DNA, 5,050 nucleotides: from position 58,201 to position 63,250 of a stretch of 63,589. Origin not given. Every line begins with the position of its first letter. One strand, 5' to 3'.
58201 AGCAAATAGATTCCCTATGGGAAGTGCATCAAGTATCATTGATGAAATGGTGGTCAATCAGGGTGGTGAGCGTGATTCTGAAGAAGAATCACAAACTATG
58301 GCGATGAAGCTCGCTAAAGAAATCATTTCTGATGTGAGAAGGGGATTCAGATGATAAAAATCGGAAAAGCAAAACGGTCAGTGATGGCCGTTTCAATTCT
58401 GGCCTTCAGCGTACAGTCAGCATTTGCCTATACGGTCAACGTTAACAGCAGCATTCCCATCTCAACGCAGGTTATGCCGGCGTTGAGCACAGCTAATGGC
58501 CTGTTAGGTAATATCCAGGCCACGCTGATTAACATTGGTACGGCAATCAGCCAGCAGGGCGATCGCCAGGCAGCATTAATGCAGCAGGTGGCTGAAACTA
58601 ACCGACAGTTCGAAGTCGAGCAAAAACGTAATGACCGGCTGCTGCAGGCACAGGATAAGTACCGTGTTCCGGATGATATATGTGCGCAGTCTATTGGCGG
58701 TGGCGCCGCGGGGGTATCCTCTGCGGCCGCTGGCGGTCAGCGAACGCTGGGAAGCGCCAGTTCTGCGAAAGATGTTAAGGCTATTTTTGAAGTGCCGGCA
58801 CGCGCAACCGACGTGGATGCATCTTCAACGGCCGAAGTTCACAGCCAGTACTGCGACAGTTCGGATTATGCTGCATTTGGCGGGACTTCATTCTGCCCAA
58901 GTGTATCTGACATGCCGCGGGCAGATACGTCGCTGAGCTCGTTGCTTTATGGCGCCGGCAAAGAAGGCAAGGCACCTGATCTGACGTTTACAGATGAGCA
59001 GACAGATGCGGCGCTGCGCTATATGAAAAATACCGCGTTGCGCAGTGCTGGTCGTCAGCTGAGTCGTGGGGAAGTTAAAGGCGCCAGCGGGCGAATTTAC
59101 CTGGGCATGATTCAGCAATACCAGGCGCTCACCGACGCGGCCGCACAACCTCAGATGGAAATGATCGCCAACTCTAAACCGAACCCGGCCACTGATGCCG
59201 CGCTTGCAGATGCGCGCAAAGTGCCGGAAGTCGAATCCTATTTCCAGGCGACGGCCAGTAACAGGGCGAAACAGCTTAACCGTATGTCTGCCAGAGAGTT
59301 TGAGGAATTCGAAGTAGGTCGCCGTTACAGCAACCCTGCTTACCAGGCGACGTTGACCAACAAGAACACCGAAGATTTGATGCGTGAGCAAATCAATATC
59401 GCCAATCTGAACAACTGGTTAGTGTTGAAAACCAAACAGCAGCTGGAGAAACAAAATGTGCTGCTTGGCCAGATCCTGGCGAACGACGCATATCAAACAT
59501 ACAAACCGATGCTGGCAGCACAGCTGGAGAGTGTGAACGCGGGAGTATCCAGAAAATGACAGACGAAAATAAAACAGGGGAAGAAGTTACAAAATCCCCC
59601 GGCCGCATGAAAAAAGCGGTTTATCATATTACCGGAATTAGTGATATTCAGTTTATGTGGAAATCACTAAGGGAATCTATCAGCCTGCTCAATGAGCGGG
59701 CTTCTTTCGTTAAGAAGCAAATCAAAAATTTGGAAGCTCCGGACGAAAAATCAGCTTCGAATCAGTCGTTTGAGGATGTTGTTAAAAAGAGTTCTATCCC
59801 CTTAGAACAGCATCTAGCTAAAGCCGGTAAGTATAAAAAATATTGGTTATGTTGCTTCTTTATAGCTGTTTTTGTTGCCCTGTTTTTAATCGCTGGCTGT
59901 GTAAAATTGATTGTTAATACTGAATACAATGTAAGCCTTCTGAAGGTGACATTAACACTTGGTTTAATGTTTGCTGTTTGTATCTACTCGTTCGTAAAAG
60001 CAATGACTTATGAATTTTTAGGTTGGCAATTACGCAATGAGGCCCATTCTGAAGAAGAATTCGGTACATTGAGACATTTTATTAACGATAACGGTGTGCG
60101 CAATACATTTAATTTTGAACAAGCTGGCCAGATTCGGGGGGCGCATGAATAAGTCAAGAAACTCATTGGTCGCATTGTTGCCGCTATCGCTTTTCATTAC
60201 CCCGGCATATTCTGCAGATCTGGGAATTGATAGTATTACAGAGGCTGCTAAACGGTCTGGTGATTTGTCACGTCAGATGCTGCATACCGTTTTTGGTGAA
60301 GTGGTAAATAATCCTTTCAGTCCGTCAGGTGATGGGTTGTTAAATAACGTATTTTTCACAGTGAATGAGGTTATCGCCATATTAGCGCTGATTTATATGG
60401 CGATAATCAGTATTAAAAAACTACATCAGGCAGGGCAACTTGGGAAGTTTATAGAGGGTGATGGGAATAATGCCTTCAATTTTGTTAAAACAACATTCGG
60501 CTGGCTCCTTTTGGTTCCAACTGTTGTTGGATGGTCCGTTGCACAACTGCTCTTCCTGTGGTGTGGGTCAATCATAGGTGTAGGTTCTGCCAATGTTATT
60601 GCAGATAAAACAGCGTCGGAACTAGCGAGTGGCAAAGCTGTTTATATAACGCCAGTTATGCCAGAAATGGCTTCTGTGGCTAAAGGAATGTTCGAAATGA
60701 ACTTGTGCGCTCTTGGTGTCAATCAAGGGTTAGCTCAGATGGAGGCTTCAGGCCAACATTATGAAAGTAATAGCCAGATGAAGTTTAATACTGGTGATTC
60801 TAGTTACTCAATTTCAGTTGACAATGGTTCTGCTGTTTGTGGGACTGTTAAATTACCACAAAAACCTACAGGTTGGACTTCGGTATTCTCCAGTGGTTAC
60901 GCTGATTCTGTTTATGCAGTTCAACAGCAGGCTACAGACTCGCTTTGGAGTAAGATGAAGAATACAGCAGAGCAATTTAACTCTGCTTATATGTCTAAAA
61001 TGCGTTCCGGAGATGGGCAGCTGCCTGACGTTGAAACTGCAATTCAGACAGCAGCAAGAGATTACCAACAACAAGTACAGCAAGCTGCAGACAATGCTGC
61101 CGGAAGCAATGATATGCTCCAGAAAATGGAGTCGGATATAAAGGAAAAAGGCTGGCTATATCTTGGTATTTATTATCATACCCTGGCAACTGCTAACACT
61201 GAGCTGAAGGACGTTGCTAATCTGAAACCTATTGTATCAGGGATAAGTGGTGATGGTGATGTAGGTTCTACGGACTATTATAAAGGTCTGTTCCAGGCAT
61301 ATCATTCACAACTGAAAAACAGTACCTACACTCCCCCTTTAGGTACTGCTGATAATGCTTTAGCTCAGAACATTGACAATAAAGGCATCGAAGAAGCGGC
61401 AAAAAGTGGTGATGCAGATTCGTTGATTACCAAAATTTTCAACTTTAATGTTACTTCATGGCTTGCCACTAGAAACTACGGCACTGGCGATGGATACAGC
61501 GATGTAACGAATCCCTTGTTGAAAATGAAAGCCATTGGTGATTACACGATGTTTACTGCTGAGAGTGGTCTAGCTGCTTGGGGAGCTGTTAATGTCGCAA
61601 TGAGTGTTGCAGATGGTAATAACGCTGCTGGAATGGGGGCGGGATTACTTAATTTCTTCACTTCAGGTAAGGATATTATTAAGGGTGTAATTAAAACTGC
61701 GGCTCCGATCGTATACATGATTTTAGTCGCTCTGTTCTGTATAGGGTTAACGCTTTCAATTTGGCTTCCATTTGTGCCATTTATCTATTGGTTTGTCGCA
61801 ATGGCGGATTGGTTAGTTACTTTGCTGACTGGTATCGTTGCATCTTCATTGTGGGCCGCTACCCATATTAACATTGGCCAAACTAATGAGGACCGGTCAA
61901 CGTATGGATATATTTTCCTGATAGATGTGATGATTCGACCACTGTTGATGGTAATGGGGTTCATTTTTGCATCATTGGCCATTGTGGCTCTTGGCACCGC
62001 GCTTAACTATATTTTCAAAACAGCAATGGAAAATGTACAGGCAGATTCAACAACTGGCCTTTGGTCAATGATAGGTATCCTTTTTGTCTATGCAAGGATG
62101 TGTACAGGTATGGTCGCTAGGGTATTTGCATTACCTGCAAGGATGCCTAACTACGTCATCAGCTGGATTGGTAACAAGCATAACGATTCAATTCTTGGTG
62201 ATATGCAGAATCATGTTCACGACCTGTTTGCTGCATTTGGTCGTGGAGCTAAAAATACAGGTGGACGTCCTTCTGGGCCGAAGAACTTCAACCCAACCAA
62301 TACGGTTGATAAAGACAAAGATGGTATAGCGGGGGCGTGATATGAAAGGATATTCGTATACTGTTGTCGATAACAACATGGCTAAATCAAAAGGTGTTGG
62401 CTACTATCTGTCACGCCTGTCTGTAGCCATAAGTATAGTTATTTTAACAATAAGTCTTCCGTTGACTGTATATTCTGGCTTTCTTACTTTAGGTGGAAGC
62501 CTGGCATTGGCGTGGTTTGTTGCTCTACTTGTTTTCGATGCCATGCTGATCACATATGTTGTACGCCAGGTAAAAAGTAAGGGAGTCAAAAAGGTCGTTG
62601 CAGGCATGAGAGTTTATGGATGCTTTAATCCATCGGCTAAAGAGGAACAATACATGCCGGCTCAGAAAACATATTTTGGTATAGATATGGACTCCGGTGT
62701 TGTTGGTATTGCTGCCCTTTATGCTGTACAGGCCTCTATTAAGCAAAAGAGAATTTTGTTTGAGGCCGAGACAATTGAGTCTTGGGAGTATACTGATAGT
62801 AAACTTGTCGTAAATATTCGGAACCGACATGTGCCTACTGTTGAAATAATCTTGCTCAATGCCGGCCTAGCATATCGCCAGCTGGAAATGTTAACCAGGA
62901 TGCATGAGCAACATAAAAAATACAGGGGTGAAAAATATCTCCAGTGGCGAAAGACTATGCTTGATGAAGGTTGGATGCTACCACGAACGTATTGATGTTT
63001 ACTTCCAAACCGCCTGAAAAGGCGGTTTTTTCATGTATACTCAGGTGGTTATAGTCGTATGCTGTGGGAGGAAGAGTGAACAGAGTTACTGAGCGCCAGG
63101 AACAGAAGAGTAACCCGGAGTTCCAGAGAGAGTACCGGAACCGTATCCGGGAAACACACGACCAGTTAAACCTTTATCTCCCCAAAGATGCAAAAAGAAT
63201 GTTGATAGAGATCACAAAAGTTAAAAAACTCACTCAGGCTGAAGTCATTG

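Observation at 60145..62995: TraY/ExcA-type entry-exclusion pair at the end of the transfer operon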

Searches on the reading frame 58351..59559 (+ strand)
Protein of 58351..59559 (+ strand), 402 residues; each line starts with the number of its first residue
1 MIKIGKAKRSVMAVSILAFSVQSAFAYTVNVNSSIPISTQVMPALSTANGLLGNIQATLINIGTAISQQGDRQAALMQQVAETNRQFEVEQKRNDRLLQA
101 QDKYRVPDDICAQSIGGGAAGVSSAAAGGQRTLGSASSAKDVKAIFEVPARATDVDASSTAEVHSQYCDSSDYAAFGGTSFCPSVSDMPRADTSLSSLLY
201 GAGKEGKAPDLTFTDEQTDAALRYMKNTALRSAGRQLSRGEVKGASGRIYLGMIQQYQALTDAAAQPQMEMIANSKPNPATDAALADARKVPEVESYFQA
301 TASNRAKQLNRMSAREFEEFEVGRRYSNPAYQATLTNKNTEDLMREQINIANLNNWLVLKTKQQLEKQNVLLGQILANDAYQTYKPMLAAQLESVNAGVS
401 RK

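Call 3: search_protein_families(library=pfam, proteins=[window:58351-59559:+], max_evalue=0.01)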
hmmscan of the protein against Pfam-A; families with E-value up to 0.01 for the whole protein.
window:58351-59559:+ (402 aa): 1 family
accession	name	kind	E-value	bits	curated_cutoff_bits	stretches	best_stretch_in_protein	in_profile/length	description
PF24645.1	DUF7639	-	0.0094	16.4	27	0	185-229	41-85/92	Domain of unknown function (DUF7639)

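Call 4: search_protein_families(library=ncbifam, proteins=[window:58351-59559:+], max_evalue=0.01)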
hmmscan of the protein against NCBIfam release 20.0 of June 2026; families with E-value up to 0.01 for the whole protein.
window:58351-59559:+ (402 aa): 1 family
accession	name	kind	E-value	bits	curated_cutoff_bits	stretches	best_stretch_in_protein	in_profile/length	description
NF033888.1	conj_TraW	equivalog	7.9e-161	535.4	100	1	23-400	1-380/380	conjugal transfer protein TraW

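Call 27: search_solved_structures(query=window:58351-59556:+, max_evalue=0.01)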
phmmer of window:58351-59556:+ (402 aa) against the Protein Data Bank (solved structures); distinct sequences matched with E-value up to 0.01: 0.

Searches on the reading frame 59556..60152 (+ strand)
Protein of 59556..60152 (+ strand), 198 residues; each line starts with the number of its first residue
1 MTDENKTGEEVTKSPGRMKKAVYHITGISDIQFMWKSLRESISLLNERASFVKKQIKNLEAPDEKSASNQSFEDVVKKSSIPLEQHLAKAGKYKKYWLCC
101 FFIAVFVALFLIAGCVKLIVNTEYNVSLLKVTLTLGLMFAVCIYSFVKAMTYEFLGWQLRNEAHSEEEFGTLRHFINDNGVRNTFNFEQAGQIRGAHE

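Call 3: search_protein_families(library=pfam, proteins=[window:59556-60152:+], max_evalue=0.01)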
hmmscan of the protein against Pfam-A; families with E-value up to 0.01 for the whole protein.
window:59556-60152:+ (198 aa): 1 family
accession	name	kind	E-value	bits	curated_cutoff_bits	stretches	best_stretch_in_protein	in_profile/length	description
PF20990.2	DUF2207_C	-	0.0016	18.6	33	1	51-151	91-193/247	Predicted membrane protein (DUF2207) C-terminal domain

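Call 4: search_protein_families(library=ncbifam, proteins=[window:59556-60152:+], max_evalue=0.01)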
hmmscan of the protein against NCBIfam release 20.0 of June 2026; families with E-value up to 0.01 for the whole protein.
window:59556-60152:+ (198 aa): 4 families
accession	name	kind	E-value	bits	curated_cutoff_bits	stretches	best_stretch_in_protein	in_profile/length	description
NF033887.1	conj_TraX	equivalog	4.4e-18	65.4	100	1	29-179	12-158/163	conjugal transfer protein TraX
NF045993.1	MAG0130_MAG3770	subfamily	0.0031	17.5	85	1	86-145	9-68/140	MAG0130/MAG3770 family membrane protein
TIGR01597.1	PYST-B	paralog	0.0049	16.4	175.5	1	9-144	123-242/256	Plasmodium yoelii subtelomeric family PYST-B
NF038219.1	IcmV_IVB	equivalog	0.008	16.3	100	0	46-146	29-120/149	type IVB secretion system protein IcmV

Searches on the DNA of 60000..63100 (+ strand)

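Call 5: search_dna_similar(query=window:60000-63100:+, collection=plasmids, mode=near, max_rows=30, rows=spread)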
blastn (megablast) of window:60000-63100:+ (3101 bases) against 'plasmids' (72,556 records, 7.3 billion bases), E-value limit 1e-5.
Records with a match: 731; places in all: 745; records where one place covers at least 80% of the query: 656.
Best place of each record, by identity: >=99% 649; 95-99% 17; 90-95% 65.
By first word of the organism name: Klebsiella 502; Enterobacter 99; Escherichia 66; Citrobacter 30; Serratia 18; Salmonella 6; Raoultella 3; Proteus 2; Enterobacteriaceae 2; uncultured 1; and 2 more.
By predicted mobility (MOB-suite, as given by PLSDB): conjugative 693; non-mobilizable 38.
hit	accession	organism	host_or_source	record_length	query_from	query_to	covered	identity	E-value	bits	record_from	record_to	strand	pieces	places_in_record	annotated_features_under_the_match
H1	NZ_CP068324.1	Klebsiella pneumoniae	Homo sapiens,Plasmid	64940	1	3101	100%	100.0%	0e+0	5757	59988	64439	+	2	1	DotA/TraY family protein (x2) | IS3 family transposase | hypothetical protein (x2) | repC: IncL/M type plasmid replication protein RepC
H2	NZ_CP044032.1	Klebsiella pneumoniae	Homo sapiens,clinical isolate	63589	1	3101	100%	100.0%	0e+0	5727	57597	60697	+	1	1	DotA/TraY family protein | hypothetical protein (x2) | repC: IncL/M type plasmid replication protein RepC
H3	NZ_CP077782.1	Klebsiella pneumoniae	Homo sapiens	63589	1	3101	100%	100.0%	0e+0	5727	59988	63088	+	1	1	DotA/TraY family protein | hypothetical protein (x2) | repC: IncL/M type plasmid replication protein RepC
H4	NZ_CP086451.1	Klebsiella pneumoniae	Homo sapiens,stool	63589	1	3101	100%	100.0%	0e+0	5727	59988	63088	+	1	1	DotA/TraY family protein | hypothetical protein (x2) | repC: IncL/M type plasmid replication protein RepC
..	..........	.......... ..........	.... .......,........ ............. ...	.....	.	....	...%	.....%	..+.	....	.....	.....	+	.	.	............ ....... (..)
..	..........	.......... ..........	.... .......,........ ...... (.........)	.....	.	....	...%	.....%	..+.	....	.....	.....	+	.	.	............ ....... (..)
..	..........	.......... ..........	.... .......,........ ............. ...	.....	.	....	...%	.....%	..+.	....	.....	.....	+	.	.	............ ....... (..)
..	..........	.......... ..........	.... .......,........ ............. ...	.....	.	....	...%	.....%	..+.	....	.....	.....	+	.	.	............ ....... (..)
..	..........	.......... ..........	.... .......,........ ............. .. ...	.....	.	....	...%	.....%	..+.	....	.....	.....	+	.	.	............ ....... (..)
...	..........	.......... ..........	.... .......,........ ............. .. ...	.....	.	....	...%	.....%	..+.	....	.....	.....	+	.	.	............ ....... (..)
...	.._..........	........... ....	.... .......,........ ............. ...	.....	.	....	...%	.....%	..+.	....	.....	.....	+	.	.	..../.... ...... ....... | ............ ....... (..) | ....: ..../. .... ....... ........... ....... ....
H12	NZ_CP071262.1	Klebsiella pneumoniae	Pure culture,Outdoors environment of a ...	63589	1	3101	100%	100.0%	0e+0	5727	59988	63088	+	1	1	DotA/TraY family protein | hypothetical protein (x2) | repC: IncL/M type plasmid replication protein RepC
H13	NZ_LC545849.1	Escherichia coli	Homo sapiens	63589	1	3101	100%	100.0%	0e+0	5727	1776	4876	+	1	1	DotA/TraY family protein | hypothetical protein (x2) | repC: IncL/M type plasmid replication protein RepC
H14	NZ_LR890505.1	Klebsiella pneumoniae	Homo sapiens,rectal swab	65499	1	3101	100%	100.0%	0e+0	5727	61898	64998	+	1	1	DotA/TraY family protein | hypothetical protein (x2) | repC: IncL/M type plasmid replication protein RepC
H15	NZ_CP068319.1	Klebsiella pneumoniae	Homo sapiens,Plasmid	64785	1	3101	100%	100.0%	0e+0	5727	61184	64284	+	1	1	DotA/TraY family protein | hypothetical protein (x2) | repC: IncL/M type plasmid replication protein RepC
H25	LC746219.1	uncultured bacterium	-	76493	1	3101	100%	99.9%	0e+0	5710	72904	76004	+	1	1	traY: membrane protein | excA: ExcA protein | traX: TraX protein | repC: RepC protein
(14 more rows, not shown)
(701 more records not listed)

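Call 6: get_annotated_region(hit=H25, flank=6000)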
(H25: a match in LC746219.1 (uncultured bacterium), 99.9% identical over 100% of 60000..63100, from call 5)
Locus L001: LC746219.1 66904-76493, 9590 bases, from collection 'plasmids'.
description: Uncultured bacterium plasmid pLBC2 DNA, complete sequence
organism: uncultured bacterium (NCBI taxid 77133)
taxonomy: Bacteria; ; ; ; ; ; uncultured bacterium
host: -; source: -; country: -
typing (MOB-suite, as given by PLSDB): conjugative; replicon IncL/M; relaxase MOBP; mating-pair formation MPF_I
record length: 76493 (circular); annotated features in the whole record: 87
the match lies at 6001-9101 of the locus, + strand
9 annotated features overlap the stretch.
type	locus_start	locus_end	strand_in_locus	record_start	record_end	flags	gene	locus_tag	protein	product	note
CDS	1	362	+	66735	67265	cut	traQ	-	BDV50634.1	TraQ protein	-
CDS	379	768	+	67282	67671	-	traR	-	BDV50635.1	TraR protein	-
CDS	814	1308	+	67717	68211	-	-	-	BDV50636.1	hypothetical protein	-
CDS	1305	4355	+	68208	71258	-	traU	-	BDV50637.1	conjugal transfer protein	-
CDS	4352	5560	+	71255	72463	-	traW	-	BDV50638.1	conjugal transfer protein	-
CDS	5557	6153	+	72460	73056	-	traX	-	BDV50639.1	TraX protein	-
CDS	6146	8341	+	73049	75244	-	traY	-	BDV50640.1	membrane protein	-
CDS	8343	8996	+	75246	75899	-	excA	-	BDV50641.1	ExcA protein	-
CDS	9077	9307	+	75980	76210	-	repC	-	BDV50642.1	RepC protein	-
